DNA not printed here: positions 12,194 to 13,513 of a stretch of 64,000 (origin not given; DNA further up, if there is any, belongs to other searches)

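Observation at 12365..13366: ~330-aa C-terminal extension on the GMC oxidoreductase built from two related lipocalin-like (GXWXG/DUF4334-like) modules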

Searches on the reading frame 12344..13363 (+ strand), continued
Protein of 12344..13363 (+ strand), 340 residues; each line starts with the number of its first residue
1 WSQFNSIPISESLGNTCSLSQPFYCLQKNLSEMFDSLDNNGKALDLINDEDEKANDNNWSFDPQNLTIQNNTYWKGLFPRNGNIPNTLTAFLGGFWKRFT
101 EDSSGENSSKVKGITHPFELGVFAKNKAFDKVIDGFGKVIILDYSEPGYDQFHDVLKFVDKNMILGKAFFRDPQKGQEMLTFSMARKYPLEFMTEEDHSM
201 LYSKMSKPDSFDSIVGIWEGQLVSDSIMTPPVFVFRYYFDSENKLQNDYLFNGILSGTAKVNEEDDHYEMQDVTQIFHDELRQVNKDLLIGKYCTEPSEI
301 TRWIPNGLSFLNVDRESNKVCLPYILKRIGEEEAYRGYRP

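Call 26: find_related_loci(query=A2, collection=genome_contigs, flank=6000)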
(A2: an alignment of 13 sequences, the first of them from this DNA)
Query A2 (340 aa) in genome_contigs; peptide patterns used: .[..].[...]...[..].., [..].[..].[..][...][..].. (x = any residue, [..] = any of these).
94 stretches matched a pattern; 26 encode a relative of the query (tblastn E <= 1e-3); 26 distinct loci.
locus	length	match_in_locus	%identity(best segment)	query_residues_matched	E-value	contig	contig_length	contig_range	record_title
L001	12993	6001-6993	57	3-336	1e-130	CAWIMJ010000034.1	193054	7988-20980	MAG: uncultured Nitrososphaeraceae archaeon isolate MFD05088.bin.1.88 genome assembly, contig: contig_6207, whole genome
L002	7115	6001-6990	53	2-338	2e-126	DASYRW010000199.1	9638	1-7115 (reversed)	MAG TPA_asm: Thermoplasmatota archaeon isolate SMAG_U4521 k141_373982, whole genome shotgun sequence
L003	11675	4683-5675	56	3-336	3e-126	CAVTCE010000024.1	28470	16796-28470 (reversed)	MAG: uncultured Nitrososphaeraceae archaeon isolate MFD02360.bin.2.160 genome assembly, contig: contig_53791, whole geno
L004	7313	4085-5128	54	3-336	5e-124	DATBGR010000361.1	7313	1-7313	MAG TPA_asm: Nitrososphaeraceae archaeon isolate SMAG_U3842 k141_3469583, whole genome shotgun sequence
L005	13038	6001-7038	53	2-336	7e-124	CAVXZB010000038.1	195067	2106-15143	MAG: uncultured Nitrososphaeraceae archaeon isolate MFD08669.bin.2.99 genome assembly, contig: contig_28471, whole genom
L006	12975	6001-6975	56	11-336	7e-124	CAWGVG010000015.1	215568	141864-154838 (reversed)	MAG: uncultured Nitrososphaeraceae archaeon isolate MFD09126.bin.2.23 genome assembly, contig: contig_15879, whole genom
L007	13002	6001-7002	54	2-336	1e-121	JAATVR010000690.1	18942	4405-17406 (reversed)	Nitrososphaerales archaeon TH526 k141_54204066, whole genome shotgun sequence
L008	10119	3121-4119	53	4-336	5e-120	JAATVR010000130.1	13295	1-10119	Nitrososphaerales archaeon TH526 k141_8192617, whole genome shotgun sequence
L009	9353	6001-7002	53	3-336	7e-120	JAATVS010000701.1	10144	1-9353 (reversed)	Nitrososphaerales archaeon TH5895 k141_69602347, whole genome shotgun sequence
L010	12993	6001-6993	52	2-336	5e-113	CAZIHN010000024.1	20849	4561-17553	MAG TPA_asm: uncultured Nitrosopumilaceae archaeon isolate binchicken_co185_155 genome assembly, contig: NODE_3403_lengt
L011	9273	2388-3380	51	4-336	1e-110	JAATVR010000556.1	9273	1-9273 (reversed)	Nitrososphaerales archaeon TH526 k141_39064216, whole genome shotgun sequence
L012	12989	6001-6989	53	16-336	3e-90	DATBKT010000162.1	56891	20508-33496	MAG TPA_asm: Nitrososphaeraceae archaeon isolate SMAG_U3953 k141_2624684, whole genome shotgun sequence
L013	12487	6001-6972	42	1-329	1e-85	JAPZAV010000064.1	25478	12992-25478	MAG: Candidatus Methanoperedens sp. isolate RifSed_csp2_16ft_3_45_12 RifSed_csp2_16ft_3_scaffold_2174, whole genome shot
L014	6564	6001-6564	53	3-193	5e-67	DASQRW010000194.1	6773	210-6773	MAG TPA_asm: Nitrososphaeraceae archaeon isolate SMAG_U10893 k141_77157, whole genome shotgun sequence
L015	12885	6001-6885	38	2-296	1e-59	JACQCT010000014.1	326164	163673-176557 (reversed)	MAG: Thaumarchaeota archaeon isolate NC_groundwater_975_Pr1_S-0.2um_35_340 Montesol18-Sp2_coassembly_scaffold_143931, wh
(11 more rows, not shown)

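Call 34: search_protein_families(library=pfam, proteins=[P0001, P0002, P0003, P0004, P0005, P0006, P0008, P0010, P0011, P0013], max_evalue=10)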
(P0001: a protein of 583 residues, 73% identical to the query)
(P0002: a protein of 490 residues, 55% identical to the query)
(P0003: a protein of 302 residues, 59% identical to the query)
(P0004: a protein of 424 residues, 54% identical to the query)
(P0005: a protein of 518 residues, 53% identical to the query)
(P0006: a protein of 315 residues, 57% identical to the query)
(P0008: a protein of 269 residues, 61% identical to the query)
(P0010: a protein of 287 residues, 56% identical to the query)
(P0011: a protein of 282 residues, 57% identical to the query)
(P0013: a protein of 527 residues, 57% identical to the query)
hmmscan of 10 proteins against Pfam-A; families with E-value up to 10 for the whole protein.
P0001 (583 aa): 1 family
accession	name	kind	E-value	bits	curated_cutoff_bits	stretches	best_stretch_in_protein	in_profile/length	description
PF05199.19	GMC_oxred_C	-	5.5e-22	79.3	24.6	1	107-231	15-139/139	GMC oxidoreductase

P0002 (490 aa): 1 family
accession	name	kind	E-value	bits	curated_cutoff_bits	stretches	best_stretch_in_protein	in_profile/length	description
PF05199.19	GMC_oxred_C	-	2.9e-23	83.4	24.6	1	21-143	19-139/139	GMC oxidoreductase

P0003 (302 aa): 0 families

P0004 (424 aa): 3 families
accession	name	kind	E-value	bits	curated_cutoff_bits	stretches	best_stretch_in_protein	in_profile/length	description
PF05199.19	GMC_oxred_C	-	9.1e-18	65.6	24.6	1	5-58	85-138/139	GMC oxidoreductase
PF19874.4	DUF6347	-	0.052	14.2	25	1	28-87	27-90/124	Family of unknown function (DUF6347)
PF16857.10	RNA_pol_inhib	-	0.21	12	27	1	185-200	7-22/47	RNA polymerase inhibitor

P0005 (518 aa): 1 family
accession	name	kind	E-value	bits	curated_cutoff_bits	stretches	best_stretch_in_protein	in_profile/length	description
PF05199.19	GMC_oxred_C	-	5.6e-22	79.2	24.6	1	50-172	19-139/139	GMC oxidoreductase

P0006 (315 aa): 1 family
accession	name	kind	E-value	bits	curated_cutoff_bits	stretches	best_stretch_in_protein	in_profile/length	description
PF16857.10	RNA_pol_inhib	-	0.019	15.4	27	1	85-100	7-22/47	RNA polymerase inhibitor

P0008 (269 aa): 0 families

P0010 (287 aa): 1 family
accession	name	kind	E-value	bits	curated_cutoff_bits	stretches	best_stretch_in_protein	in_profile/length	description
PF00123.25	Hormone_2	-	0.11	13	21.2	1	225-237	5-17/28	Peptide hormone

P0011 (282 aa): 1 family
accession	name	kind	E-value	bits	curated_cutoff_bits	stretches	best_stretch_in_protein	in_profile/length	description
PF09111.16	SLIDE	-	0.068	13.6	24.8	1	131-188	50-102/116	SLIDE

P0013 (527 aa): 1 family
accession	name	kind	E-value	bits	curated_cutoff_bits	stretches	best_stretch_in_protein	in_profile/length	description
PF05199.19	GMC_oxred_C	-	7.1e-20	72.4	24.6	1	137-259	19-139/139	GMC oxidoreductase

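Call 52: search_solved_structures(query=A4, max_evalue=10, show_alignments=3)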
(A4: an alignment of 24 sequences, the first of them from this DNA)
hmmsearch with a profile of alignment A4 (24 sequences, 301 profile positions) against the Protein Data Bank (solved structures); distinct sequences matched with E-value up to 10: 1.
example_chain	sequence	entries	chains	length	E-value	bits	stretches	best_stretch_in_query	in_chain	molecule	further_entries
7pzy_F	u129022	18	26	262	1.7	11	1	79-127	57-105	40S ribosomal protein S4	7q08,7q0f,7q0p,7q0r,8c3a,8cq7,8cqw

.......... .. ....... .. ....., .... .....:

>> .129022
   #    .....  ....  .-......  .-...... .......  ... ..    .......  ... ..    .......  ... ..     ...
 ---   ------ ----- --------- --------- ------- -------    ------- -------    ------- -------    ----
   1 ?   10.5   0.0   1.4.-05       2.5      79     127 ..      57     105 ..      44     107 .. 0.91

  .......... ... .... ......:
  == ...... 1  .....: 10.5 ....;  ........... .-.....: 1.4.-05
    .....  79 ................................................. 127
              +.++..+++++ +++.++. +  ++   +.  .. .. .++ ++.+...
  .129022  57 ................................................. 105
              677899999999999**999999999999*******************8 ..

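Call 56: predict_structure(alignment_id=A4)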
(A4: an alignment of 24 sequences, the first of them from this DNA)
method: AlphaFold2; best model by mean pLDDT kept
length: 340 residues; sequences in the alignment: 24
mean_pLDDT: 85.8   pTM: 0.85
mean pLDDT of the five models: 85.8, 84.6, 84.2, 83.9, 82.9
residues with pLDDT >= 90: 207; 70-90: 87; 50-70: 23; < 50: 23
segments of 3 or more residues with pLDDT < 50: 1-14, 85-90, 338-340
pLDDT, mean of each block of 10 residues (from residue 1): 37 65 89 95 96 95 95 92 53 84 73 89 92 96 92 96 96 92 95 94 94 94 87 92 93 86 92 82 95 85 67 77 93 63
secondary structure, 60 per line:
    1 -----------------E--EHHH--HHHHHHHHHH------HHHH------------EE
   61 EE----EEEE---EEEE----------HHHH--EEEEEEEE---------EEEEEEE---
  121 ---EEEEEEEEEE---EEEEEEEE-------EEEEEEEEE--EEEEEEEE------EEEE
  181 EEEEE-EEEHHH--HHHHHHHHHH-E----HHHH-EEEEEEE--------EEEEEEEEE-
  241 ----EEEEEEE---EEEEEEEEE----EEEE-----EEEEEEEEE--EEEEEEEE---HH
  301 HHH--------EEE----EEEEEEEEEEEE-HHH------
elements in order: H27-36 H43-46 E59-62 E67-70 E74-77 H88-91 E94-101 E111-117 E124-133 E137-144 E152-160 E163-170 E177-185 E187-189 H195-204 H211-214 E216-222 E231-239 E245-251 E255-263 E268-271 E277-285 E288-295 H299-303 E312-314 E319-330
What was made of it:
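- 12392..12517 (+): Helical cap (aa 544-585) containing the conserved C-x4-QP-x-YC motif. pLDDT 89-96 in the second model (call 56).
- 12518..12910 (+): Barrel 1 (aa 586-716), about 10 strands. Motifs: YWKG, GGFWKRF, GITHPFE, and the hairpin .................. (nt 12788-12859). DSSP strands at tail residues 59-189 (call 56).
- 12989..13333 (+): Barrel 2 (aa 743-857), about 9 strands. It starts with GIWEG and contains the hairpin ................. (nt 13169-13234). DSSP strands at tail residues 216-330 (call 56).
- On Calycin / lipocalin-like superfamily (fold level): Two runs of 10 and 9 strands in a pLDDT 85.8 model (call 56).
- Confident two-barrel model (pLDDT 85.8, pTM 0.85; call 56).
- Tried and rejected: It was superseded by the run with 24 diverse sequences (call 56).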

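Call 58: fold_search(model_id=the predicted structure, library=pdb)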
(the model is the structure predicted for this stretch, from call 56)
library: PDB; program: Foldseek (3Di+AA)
matches with E <= 10: 1264; with E <= 0.001: 2
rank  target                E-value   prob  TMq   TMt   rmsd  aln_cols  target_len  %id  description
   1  2o62_A                3.4e-07  1.00  0.22  0.27  18.4       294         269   12  CRYSTAL STRUCTURE OF A PROTEIN WITH UNKNOWN FUNCTION FROM DUF3598 FAMILY (NPUN_R4044) FROM NOSTOC PUNCTIFORME PCC 7310 (released 2007-02-13)
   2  5yvf_C                1.8e-05  0.99  0.20  0.21  19.9       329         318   10  Crystal structure of BFA1 (released 2018-08-08)
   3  4o3y                  1.8e-03  0.47  0.13  0.10  15.8       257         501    7  Crystal structure of the vaccine antigen Transferrin Binding Protein B (TbpB) mutant Arg-179-Glu from Actinobacillus ple (released 2015-01-14)
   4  4mve_A                2.8e-03  1.00  0.27  0.56   8.0       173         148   14  Crystal structure of Tcur_1030 protein from Thermomonospora curvata (released 2013-10-02)
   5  4gzv_A                2.8e-03  0.99  0.22  0.44   7.5       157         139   16  Crystal structure of a lipocalin family protein (BACOVA_00364) from Bacteroides ovatus ATCC 8483 at 1.95 A resolution (released 2012-11-07)
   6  2w81_F                5.1e-03  0.44  0.19  0.24  15.0       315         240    9  Structure of a complex between Neisseria meningitidis factor H binding protein and CCPs 6-7 of human complement factor (released 2009-03-03)
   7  4o3z                  5.4e-03  0.21  0.13  0.10  22.4       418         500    7  Crystal structure of the vaccine antigen Transferrin Binding Protein B (TbpB) mutant Tyr-95-Ala from Actinobacillus pleu (released 2015-01-14)
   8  4aye_F                7.5e-03  0.77  0.20  0.26  12.4       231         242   11  Structure of a complex between CCPs 6 and 7 of Human Complement Factor H and Neisseria meningitidis FHbp Variant 1 E28 (released 2012-11-07)
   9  5nqp_C                8.0e-03  0.35  0.16  0.19  15.2       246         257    9  Structure of a fHbp(V1.4):PorA(P1.16) chimera. Fusion at fHbp position 151. (released 2018-02-28)
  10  8vqf_C                9.4e-03  1.00  0.23  0.47   6.0       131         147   11  X-ray crystal structure of natural Can f 1 in complex with human IgE 1J11 Fab (released 2025-01-22)
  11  3eyc_B                9.4e-03  0.95  0.18  0.36   6.9       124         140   11  New crystal structure of human tear lipocalin in complex with 1,4-butanediol in space group P21 (released 2009-10-06)
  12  4aym_D                9.4e-03  0.54  0.19  0.24  14.0       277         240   10  Structure of a complex between CCPs 6 and 7 of Human Complement Factor H and Neisseria meningitidis FHbp Variant 3 P10 (released 2012-11-07)
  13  4ayd_F                1.1e-02  0.54  0.20  0.25  13.9       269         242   10  Structure of a complex between CCPs 6 and 7 of Human Complement Factor H and Neisseria meningitidis FHbp Variant 1 R10 (released 2012-11-07)
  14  4ayi_D                1.2e-02  0.44  0.18  0.23  14.9       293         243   10  Structure of a complex between CCPs 6 and 7 of Human Complement Factor H and Neisseria meningitidis FHbp Variant 3 Wil (released 2012-11-07)
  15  4r9z_B                1.2e-02  0.11  0.09  0.12  16.6       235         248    8  Mycobacterium avium subs paratuberculosis tesB protein MAP1729c (released 2014-10-08)
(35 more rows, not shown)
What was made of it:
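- On Calycin / lipocalin-like superfamily (fold level): Foldseek matches to 2O62, BFA1, 4MVE, 4GZV and classical lipocalins (call 58).
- Closest known: Lipocalins and bacterial lipocalin-like proteins. Same: Single-barrel Foldseek probability 0.95-1.0, target-normalised TM 0.36-0.56 (call 58).
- BFA1 (5YVF) is the second-best structural match (call 58). Weak Foldseek hits to two-barrel Diels-Alderases Fsa2 and CghA (call 58). The Diels-Alderase hits have low probability (0.11-0.21; call 58).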

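Call 63: search_protein_families(library=pfam, proteins=[P0017, P0021, P0028, P0029, P0032, P0037, P0041, P0086, P0088, P0091], max_evalue=10)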
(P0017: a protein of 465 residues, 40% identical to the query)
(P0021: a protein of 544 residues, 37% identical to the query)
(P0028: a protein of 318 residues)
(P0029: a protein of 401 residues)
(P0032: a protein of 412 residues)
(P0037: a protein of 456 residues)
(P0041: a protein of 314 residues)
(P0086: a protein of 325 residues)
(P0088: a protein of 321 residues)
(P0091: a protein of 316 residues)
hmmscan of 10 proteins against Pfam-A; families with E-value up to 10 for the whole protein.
P0017 (465 aa): 2 families
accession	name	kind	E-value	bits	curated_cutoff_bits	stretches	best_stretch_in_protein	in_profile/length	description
PF01060.29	TTR-52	-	0.078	14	24.9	1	51-109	8-60/79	Transthyretin-like family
PF13620.12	CarboxypepD_reg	-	0.089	13.6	32.3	1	41-89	1-42/82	Carboxypeptidase regulatory-like domain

P0021 (544 aa): 1 family
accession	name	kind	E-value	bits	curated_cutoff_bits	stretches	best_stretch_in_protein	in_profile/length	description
PF05199.19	GMC_oxred_C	-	2.6e-24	86.8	24.6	1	32-166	2-139/139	GMC oxidoreductase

P0028 (318 aa): 1 family
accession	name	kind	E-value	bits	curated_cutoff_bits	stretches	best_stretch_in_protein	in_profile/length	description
PF09642.15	YonK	-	0.79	10.4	25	1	180-214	18-48/60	YonK protein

P0029 (401 aa): 1 family
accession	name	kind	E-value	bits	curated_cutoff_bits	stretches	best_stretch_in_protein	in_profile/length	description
PF03636.21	Glyco_hydro_65N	-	0.12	12.4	26.6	1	150-201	27-77/233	Glycosyl hydrolase family 65, N-terminal domain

P0032 (412 aa): 3 families
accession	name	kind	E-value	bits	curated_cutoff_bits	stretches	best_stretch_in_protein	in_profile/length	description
PF01060.29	TTR-52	-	0.0025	18.8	24.9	1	14-52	8-47/79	Transthyretin-like family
PF13620.12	CarboxypepD_reg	-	0.0045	17.7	32.3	1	5-48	2-42/82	Carboxypeptidase regulatory-like domain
PF25020.1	TTR_TEN1-4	-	0.016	15.6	27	1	4-54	8-53/86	Teneurin TTR-like domain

P0037 (456 aa): 3 families
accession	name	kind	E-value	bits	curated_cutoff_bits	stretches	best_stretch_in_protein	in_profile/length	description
PF10604.15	Polyketide_cyc2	-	5.4e-10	40.2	27.4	1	1-121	1-116/142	Polyketide cyclase / dehydrase and lipid transport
PF03364.25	Polyketide_cyc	-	0.00026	21.7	23.4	1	10-113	1-99/126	Polyketide cyclase / dehydrase and lipid transport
PF08327.17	AHSA1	-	0.0013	19.4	22.1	1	11-144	1-122/125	Activator of Hsp90 ATPase homolog 1-like protein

P0041 (314 aa): 0 families

P0086 (325 aa): 0 families

P0088 (321 aa): 0 families

P0091 (316 aa): 0 families
